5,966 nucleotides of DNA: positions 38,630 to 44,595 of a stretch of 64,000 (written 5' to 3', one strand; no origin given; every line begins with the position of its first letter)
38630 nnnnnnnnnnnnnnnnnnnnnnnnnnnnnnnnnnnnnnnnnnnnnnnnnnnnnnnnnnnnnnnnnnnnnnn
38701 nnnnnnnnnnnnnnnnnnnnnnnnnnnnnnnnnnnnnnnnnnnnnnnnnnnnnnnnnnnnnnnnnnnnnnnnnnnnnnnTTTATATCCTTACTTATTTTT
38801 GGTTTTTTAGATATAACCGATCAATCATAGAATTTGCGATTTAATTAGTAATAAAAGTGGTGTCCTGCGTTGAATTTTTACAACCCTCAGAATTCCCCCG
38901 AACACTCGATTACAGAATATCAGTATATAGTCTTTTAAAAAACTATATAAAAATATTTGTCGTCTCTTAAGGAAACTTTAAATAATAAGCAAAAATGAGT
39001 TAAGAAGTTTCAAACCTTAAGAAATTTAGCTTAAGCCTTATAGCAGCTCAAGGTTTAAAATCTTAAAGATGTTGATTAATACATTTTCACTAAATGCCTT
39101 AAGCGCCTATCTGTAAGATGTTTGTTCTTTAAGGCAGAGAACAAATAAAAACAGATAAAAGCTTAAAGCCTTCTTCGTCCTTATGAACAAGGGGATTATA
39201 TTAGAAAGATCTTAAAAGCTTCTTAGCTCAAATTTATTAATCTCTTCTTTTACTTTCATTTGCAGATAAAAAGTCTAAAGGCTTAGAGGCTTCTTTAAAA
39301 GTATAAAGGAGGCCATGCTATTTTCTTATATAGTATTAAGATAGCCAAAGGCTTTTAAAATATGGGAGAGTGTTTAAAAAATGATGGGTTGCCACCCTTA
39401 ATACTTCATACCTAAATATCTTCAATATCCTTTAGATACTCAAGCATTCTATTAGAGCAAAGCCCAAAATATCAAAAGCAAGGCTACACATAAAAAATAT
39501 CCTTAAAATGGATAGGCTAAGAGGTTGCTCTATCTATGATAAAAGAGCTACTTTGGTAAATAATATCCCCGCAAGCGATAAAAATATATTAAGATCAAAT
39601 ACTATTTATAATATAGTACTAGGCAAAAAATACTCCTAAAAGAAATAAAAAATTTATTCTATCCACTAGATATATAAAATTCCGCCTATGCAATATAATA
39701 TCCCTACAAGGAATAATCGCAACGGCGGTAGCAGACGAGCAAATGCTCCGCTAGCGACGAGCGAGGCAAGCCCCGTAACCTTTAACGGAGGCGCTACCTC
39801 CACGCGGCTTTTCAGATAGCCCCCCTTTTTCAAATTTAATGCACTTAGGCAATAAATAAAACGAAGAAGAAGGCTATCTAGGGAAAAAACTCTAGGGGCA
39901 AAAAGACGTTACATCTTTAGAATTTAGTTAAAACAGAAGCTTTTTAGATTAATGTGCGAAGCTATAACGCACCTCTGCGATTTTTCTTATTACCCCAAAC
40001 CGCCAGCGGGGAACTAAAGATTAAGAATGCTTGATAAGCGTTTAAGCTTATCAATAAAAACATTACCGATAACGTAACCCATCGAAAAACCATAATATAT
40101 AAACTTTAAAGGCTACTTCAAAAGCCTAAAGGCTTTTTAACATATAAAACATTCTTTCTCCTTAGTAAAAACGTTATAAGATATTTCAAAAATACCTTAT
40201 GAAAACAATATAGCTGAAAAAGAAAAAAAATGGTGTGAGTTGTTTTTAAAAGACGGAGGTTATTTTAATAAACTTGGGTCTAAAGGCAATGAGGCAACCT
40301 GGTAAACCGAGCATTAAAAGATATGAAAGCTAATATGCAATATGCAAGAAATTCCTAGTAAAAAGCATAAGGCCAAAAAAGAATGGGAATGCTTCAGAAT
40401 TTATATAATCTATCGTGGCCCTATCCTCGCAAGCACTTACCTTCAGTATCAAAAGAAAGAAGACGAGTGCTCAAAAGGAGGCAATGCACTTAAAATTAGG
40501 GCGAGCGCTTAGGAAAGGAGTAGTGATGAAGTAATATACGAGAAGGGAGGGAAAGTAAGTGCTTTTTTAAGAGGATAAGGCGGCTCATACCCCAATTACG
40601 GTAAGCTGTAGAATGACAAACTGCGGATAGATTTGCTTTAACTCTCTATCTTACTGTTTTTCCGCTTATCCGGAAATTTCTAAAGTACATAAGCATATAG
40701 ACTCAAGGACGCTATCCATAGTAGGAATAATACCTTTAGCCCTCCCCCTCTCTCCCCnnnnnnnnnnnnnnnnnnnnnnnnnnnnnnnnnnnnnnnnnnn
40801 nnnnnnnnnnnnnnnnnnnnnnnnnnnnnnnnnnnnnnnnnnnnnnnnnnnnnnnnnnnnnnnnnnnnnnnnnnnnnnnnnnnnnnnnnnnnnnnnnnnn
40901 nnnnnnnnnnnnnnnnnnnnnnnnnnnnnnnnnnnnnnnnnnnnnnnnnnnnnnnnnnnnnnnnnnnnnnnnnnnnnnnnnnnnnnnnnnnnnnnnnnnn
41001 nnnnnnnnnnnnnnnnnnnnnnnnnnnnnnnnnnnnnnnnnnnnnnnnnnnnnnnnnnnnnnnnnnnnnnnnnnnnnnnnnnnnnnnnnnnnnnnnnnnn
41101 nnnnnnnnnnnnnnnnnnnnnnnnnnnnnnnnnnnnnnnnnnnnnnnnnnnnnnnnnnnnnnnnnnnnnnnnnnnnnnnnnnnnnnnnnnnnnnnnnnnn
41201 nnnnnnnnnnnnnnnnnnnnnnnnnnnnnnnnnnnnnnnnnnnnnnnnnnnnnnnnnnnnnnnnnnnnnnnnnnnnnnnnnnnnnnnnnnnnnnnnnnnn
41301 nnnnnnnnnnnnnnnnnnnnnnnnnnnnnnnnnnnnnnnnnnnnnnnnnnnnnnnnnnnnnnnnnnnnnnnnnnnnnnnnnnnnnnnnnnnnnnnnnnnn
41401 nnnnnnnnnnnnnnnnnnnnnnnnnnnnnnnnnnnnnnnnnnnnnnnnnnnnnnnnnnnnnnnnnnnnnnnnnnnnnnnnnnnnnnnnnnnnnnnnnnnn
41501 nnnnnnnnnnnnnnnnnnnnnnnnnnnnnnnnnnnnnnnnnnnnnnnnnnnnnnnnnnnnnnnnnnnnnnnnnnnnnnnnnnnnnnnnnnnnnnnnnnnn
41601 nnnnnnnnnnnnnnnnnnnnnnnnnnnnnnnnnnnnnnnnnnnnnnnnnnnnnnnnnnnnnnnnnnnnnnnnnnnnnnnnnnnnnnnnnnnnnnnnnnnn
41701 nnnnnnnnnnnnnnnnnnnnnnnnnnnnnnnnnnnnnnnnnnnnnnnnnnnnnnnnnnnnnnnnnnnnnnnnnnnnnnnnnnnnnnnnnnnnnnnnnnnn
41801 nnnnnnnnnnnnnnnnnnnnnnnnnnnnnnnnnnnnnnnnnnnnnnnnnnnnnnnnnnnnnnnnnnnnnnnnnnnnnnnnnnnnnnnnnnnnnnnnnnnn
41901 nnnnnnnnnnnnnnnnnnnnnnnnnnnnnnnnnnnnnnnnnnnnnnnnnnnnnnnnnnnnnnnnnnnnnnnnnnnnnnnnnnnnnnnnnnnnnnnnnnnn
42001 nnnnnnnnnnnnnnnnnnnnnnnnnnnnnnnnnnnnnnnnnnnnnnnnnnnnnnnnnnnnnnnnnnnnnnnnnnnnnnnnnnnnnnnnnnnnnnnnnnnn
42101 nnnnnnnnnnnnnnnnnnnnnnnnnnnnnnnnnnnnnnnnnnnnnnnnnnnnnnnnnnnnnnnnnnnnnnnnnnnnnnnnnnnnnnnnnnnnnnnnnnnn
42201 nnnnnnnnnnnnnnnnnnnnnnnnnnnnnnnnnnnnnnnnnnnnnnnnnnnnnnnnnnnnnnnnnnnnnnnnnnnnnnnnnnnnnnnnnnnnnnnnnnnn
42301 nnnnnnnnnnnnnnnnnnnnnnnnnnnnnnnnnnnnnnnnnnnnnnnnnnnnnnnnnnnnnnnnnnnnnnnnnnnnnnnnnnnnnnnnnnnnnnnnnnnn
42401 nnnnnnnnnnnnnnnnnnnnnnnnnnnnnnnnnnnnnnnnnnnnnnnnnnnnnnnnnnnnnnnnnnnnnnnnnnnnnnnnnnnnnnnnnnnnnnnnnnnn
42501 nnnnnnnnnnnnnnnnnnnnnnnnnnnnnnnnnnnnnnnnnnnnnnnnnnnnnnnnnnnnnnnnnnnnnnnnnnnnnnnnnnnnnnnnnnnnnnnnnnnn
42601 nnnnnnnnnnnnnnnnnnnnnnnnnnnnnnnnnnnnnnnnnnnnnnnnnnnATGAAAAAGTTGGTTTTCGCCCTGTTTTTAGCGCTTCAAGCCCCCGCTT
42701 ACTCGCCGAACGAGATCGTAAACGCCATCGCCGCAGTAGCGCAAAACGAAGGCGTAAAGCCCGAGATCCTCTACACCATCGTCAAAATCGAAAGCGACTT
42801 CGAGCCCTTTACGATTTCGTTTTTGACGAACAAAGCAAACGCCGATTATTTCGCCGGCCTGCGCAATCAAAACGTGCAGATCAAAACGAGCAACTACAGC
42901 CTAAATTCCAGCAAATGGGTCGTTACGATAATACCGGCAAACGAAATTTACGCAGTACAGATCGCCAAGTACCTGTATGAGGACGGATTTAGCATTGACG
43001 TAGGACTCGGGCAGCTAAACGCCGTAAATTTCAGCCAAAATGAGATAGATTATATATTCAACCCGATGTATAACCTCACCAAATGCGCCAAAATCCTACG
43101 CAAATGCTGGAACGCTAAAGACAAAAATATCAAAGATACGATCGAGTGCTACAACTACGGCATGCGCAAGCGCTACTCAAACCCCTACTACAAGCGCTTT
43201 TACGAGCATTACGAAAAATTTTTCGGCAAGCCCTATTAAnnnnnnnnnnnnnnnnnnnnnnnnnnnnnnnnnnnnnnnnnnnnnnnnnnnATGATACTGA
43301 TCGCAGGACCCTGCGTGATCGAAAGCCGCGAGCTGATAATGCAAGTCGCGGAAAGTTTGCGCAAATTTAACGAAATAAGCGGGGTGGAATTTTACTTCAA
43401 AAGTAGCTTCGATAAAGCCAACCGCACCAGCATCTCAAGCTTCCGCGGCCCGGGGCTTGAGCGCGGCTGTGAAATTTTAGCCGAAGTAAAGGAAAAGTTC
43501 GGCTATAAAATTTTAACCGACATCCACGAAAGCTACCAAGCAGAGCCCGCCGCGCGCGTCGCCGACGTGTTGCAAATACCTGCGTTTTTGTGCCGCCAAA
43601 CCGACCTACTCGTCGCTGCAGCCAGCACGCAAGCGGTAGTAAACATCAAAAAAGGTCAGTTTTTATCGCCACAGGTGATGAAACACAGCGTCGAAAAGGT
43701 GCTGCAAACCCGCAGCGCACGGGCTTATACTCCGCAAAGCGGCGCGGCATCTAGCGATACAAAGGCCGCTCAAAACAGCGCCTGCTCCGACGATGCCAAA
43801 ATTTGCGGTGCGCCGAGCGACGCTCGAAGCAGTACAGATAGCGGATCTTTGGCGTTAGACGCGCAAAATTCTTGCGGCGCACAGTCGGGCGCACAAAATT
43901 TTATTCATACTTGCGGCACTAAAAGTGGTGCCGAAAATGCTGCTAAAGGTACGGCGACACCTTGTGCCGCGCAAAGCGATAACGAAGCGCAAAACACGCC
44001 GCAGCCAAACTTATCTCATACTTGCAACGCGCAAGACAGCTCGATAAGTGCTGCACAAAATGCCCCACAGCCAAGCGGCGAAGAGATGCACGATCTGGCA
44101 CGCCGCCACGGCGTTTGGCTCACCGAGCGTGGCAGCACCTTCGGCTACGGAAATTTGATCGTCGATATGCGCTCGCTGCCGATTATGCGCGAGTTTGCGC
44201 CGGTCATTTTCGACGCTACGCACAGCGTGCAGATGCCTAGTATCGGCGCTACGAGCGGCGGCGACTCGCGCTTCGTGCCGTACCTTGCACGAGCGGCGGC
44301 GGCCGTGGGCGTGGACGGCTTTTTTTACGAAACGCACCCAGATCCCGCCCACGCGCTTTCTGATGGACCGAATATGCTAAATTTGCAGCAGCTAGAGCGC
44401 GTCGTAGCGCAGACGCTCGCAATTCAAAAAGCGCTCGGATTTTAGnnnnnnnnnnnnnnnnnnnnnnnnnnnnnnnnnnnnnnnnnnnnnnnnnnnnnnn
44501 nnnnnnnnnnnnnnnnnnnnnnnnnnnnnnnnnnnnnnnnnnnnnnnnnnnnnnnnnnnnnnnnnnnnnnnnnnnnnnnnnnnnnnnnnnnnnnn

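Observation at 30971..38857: Toxin-less array of 16 small co-oriented genes with immunity-protein signatures: candidate orphan-immunity (acquired interbacterial defence-like) island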

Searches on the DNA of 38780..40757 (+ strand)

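Call 14: search_dna_similar(query=window:38780-40757:+, collection=plasmids, mode=distant, max_rows=15)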
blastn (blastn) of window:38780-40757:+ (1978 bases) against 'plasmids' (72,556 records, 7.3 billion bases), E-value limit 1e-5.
No match.

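Call 15: search_dna_similar(query=window:38780-40757:+, collection=phages, mode=distant, max_rows=15)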
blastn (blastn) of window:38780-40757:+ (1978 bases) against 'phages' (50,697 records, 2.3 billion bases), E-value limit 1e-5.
No match.

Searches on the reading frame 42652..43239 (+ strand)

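Call 5: search_protein_families(library=pfam, max_evalue=1, proteins=[window:42652-43239:+])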
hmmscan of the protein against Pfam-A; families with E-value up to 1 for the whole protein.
window:42652-43239:+ (195 aa): 1 family
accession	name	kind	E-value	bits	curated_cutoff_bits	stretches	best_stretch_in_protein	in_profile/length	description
PF01464.25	SLT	-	6.9e-09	35.7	21.3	1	26-173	3-100/117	Transglycosylase SLT domain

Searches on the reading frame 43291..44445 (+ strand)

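Call 67: search_protein_families(library=pfam, max_evalue=0.00001, proteins=[window:43291-44445:+])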
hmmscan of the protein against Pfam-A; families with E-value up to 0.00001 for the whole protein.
window:43291-44445:+ (384 aa): 1 family
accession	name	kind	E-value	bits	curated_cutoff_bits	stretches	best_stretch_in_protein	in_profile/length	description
PF00793.26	DAHP_synth_1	-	3e-62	210.4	25.5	2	1-141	18-157/270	DAHP synthetase I family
